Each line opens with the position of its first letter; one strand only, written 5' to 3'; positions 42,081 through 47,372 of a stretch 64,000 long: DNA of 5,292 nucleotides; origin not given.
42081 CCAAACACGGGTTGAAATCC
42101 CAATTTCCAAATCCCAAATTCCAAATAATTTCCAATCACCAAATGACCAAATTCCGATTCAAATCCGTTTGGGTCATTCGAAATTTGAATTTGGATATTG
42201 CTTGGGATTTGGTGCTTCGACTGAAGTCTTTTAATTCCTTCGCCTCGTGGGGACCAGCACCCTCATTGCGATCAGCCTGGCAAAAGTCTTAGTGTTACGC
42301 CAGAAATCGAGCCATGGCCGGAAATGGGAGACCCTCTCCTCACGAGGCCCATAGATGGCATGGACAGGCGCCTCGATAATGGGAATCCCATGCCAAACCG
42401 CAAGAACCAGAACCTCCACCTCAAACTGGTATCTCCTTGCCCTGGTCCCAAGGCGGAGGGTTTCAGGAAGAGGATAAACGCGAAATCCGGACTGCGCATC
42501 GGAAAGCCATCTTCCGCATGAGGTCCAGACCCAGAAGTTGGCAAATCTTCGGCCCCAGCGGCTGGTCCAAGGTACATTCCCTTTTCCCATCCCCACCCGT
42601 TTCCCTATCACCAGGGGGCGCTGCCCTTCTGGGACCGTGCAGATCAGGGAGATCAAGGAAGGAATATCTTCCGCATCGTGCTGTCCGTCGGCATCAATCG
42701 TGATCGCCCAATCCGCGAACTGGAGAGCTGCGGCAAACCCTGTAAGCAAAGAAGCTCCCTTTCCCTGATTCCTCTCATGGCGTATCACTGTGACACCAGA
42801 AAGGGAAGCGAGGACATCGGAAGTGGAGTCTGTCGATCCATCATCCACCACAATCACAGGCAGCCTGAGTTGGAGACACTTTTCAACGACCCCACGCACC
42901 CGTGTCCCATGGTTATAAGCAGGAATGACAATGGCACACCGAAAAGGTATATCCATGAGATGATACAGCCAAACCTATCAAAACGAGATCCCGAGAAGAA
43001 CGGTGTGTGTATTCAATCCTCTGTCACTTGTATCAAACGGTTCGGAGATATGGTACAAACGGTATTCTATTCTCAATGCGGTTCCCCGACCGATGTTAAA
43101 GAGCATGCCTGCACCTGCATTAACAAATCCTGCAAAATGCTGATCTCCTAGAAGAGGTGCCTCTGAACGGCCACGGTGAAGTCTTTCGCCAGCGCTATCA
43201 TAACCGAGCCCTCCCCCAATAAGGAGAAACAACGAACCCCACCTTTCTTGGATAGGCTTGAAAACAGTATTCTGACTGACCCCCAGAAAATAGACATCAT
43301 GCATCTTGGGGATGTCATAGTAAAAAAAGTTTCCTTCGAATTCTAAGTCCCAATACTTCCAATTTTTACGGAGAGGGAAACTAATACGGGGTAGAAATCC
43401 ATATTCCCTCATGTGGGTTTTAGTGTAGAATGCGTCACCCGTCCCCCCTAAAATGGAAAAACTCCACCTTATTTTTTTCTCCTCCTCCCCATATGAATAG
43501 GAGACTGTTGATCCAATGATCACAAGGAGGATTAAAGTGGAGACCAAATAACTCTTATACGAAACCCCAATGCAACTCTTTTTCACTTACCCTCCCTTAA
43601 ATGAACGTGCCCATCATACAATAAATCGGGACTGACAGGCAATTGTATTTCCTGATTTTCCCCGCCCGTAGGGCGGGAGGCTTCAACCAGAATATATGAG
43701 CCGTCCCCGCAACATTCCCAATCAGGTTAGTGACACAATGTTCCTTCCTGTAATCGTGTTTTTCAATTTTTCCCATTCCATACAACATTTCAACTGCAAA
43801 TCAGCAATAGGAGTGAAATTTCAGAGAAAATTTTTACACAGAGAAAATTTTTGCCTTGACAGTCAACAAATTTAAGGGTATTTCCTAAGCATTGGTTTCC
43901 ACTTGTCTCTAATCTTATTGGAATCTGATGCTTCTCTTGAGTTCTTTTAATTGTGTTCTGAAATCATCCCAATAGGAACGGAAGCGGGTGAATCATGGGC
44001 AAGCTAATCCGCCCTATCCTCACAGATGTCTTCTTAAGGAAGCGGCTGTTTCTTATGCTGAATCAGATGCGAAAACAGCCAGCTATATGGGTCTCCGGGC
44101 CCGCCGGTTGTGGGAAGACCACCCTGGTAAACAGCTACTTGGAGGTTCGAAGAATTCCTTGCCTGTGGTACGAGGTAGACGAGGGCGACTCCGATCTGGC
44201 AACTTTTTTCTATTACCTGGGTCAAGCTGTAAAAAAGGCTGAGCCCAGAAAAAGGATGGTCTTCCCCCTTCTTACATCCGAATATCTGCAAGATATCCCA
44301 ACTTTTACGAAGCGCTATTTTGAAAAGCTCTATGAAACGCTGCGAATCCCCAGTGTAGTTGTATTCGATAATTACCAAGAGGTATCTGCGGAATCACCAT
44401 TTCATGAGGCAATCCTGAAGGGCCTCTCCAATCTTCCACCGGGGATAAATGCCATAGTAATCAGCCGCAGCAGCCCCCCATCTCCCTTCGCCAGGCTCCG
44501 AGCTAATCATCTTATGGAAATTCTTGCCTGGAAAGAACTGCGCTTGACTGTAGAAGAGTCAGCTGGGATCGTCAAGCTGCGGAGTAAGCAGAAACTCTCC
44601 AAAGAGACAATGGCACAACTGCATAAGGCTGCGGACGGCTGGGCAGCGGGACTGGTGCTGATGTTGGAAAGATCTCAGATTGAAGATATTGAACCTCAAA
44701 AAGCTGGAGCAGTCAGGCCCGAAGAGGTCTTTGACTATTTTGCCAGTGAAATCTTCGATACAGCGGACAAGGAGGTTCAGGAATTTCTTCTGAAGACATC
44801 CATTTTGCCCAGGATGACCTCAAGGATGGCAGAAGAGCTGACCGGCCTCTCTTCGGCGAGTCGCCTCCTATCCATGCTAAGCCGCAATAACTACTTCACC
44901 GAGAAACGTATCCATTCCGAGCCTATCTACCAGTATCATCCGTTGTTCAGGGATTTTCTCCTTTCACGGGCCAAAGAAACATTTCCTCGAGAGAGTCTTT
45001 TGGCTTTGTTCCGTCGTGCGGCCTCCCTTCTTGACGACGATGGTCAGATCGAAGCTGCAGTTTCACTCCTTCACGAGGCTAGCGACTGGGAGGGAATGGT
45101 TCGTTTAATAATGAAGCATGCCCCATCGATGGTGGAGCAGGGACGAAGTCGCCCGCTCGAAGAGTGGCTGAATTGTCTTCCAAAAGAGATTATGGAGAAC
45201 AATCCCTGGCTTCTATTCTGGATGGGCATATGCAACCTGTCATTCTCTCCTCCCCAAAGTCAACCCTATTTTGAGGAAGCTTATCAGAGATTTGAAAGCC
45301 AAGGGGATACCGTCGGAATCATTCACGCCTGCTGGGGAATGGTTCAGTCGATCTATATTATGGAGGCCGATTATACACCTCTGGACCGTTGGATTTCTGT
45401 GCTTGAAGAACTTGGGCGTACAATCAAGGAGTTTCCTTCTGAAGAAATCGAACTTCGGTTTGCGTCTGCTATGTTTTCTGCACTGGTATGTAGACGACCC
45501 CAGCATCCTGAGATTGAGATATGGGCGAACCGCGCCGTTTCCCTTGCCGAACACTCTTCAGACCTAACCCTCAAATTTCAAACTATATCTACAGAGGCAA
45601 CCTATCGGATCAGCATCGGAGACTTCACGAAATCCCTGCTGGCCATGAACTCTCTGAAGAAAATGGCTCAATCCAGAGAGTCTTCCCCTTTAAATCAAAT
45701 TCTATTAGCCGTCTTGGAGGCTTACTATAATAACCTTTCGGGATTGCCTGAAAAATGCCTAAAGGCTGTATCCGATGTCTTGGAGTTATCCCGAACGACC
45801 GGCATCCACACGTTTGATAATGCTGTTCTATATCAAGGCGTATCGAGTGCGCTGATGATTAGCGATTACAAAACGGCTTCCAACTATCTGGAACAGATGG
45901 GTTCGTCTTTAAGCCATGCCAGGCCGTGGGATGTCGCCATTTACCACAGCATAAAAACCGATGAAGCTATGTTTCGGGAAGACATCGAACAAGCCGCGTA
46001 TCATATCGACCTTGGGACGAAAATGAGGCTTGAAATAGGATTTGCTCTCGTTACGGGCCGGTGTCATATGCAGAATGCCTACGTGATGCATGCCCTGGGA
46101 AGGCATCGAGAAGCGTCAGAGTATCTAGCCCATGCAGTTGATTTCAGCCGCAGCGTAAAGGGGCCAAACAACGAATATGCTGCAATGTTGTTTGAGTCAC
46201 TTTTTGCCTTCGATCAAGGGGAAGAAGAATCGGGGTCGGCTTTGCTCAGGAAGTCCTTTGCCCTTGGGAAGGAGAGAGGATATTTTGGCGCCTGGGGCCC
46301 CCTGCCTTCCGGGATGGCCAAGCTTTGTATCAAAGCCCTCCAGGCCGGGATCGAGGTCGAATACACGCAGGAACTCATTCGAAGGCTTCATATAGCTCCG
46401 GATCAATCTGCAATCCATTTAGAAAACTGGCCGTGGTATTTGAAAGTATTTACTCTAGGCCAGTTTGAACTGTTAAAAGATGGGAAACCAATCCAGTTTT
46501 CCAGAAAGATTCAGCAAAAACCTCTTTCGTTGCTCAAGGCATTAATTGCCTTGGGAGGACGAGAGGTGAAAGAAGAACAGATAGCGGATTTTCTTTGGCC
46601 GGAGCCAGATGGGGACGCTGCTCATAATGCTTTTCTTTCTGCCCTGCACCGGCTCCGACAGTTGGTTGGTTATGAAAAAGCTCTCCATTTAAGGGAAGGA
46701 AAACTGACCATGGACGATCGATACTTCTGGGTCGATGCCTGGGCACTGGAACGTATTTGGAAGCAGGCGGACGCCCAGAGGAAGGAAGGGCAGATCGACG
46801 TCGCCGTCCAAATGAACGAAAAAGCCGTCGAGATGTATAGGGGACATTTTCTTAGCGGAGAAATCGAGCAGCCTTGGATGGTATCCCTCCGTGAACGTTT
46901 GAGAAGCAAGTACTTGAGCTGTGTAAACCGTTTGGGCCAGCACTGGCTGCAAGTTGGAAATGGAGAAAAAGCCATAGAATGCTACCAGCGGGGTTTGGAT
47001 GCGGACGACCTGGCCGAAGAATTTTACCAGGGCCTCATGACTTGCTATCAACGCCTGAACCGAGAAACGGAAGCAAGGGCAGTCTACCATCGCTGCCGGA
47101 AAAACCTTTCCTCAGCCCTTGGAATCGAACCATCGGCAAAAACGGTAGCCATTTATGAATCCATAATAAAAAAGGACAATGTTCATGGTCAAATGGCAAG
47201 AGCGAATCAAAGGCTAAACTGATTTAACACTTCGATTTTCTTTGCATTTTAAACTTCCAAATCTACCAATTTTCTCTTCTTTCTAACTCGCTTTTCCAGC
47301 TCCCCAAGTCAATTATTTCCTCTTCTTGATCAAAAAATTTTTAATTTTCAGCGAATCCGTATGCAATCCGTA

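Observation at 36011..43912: Three paralogous promoter/leader elements sharing a palindromic -35 (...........) and a conserved uORF + terminator leader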

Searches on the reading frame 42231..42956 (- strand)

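Call 9: search_protein_families(library=pfam, proteins=[window:42231-42956:-], max_evalue=0.01)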
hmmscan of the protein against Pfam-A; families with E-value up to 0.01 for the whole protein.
window:42231-42956:- (241 aa): 3 families
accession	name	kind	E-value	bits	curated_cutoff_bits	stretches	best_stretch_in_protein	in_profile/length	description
PF00535.33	Glycos_transf_2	-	2.4e-23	83.4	23.3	1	9-132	2-127/168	Glycosyl transferase family 2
PF13704.12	Glyco_tranf_2_4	-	7.4e-07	30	27.5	1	34-90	22-81/98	Glycosyl transferase family 2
PF13641.12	Glyco_tranf_2_3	-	2.8e-05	24.7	27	1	6-90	2-96/230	Glycosyltransferase like family 2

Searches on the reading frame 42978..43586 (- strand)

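Call 9: search_protein_families(library=pfam, proteins=[window:42978-43586:-], max_evalue=0.01)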
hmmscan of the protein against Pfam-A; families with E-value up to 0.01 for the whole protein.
window:42978-43586:- (202 aa): 1 family
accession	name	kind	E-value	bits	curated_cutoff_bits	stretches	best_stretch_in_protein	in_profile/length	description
PF13505.12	OMP_b-brl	-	0.00011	22.8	28.7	1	121-201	101-172/175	Outer membrane protein beta-barrel domain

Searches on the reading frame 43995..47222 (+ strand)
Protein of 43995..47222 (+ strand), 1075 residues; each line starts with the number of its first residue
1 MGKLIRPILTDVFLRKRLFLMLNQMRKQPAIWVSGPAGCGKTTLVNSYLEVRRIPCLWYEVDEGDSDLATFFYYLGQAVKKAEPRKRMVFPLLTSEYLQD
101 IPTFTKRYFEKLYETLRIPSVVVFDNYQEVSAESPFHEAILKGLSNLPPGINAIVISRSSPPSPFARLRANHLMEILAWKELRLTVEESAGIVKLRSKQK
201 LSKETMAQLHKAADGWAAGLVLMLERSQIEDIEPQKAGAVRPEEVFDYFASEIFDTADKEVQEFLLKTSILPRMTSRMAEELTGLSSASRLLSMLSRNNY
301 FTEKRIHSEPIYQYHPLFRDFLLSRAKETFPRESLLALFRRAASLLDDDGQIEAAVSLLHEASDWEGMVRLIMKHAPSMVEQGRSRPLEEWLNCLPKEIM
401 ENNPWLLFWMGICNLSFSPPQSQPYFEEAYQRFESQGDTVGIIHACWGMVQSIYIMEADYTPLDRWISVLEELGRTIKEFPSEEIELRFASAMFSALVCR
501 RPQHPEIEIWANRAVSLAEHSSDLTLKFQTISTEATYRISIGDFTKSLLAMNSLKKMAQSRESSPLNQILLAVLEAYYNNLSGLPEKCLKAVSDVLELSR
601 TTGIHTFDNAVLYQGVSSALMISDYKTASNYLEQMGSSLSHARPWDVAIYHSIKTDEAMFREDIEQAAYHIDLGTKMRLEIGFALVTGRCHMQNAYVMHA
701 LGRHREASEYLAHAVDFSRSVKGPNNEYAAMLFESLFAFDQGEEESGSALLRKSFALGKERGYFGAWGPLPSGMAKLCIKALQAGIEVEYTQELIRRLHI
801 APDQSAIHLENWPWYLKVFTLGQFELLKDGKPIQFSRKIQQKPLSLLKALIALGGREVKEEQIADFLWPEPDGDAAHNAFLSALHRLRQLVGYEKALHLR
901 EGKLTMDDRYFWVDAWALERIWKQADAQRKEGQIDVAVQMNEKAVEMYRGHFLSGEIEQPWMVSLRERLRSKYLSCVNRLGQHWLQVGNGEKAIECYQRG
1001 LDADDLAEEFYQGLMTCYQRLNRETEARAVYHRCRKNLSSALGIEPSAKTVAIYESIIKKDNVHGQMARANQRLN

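Call 9: search_protein_families(library=pfam, proteins=[window:43995-47222:+], max_evalue=0.01)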
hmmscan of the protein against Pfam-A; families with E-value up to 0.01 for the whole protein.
window:43995-47222:+ (1075 aa): 10 families
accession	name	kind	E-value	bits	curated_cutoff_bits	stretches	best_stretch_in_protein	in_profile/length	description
PF03704.23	BTAD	-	1.7e-27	97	22.1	1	913-1057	1-145/146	Bacterial transcriptional activator domain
PF13424.12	TPR_12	-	5.2e-08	33.4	30.1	0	693-732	8-47/77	Tetratricopeptide repeat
PF13401.12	AAA_22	-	7.1e-06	26.8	27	1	27-135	4-98/130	AAA domain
PF24883.2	NPHP3_N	-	8.2e-05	23.3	24.8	1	22-158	16-164/164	Nephrocystin 3, N-terminal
PF13181.12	TPR_8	-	0.0003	21.1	25.7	0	699-717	12-30/34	Tetratricopeptide repeat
PF13191.12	AAA_16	-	0.00043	21.3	32.6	1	17-132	11-146/167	AAA ATPase domain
PF10602.15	RPN7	-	0.0006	20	29.6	0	974-1002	36-64/174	26S proteasome subunit RPN7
PF05729.18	NACHT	-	0.0012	19.2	26.7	1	31-163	3-134/167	NACHT domain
PF13521.12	AAA_28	-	0.0014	19.3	27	0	31-47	2-18/164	AAA domain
PF07719.23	TPR_2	-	0.0016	18.9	27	0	978-1004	5-31/34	Tetratricopeptide repeat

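Call 65: search_solved_structures(query=window:43995-47219:+, max_evalue=0.001)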
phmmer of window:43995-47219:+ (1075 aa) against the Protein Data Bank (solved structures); distinct sequences matched with E-value up to 0.001: 6.
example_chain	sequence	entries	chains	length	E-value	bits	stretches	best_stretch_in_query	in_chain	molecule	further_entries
8bob_C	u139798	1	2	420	1.7e-30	109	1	3-406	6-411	HTH-type transcriptional regulator MalT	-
8hvr_I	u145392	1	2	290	7.6e-07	30.7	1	817-1061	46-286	Regulatory protein AfsR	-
8k60_I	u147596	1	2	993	3.2e-06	28.7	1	817-1070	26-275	Regulatory protein AfsR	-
8jke_I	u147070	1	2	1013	3.3e-06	28.6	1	817-1070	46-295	Regulatory protein AfsR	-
7obi_A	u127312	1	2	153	0.00028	22.3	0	976-1031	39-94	CTPR-rv4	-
9up5_A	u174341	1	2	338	0.00039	21.8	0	979-1038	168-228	Lipopolysaccharide assembly protein B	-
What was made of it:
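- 43995..47222 (+): Regulator gene: MalT-like STAND NTPase (residues 3-406), TPR, and a C-terminal SARP module (residues 817-1070, aligning to the AfsR DNA-binding plus BTAD region). Calls 9 and 65.
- On SARP-dependent promoter: The regulator does carry a SARP-like C-terminus (call 65).
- Closest known: SARP/AfsR-type activators and MalT-type STAND regulators. Same: The regulator behind B aligns to the MalT nucleotide-binding domain (8bob, E 2e-30) and to the AfsR SARP DNA-binding plus BTAD region (8hvr, 8k60) (call 65).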
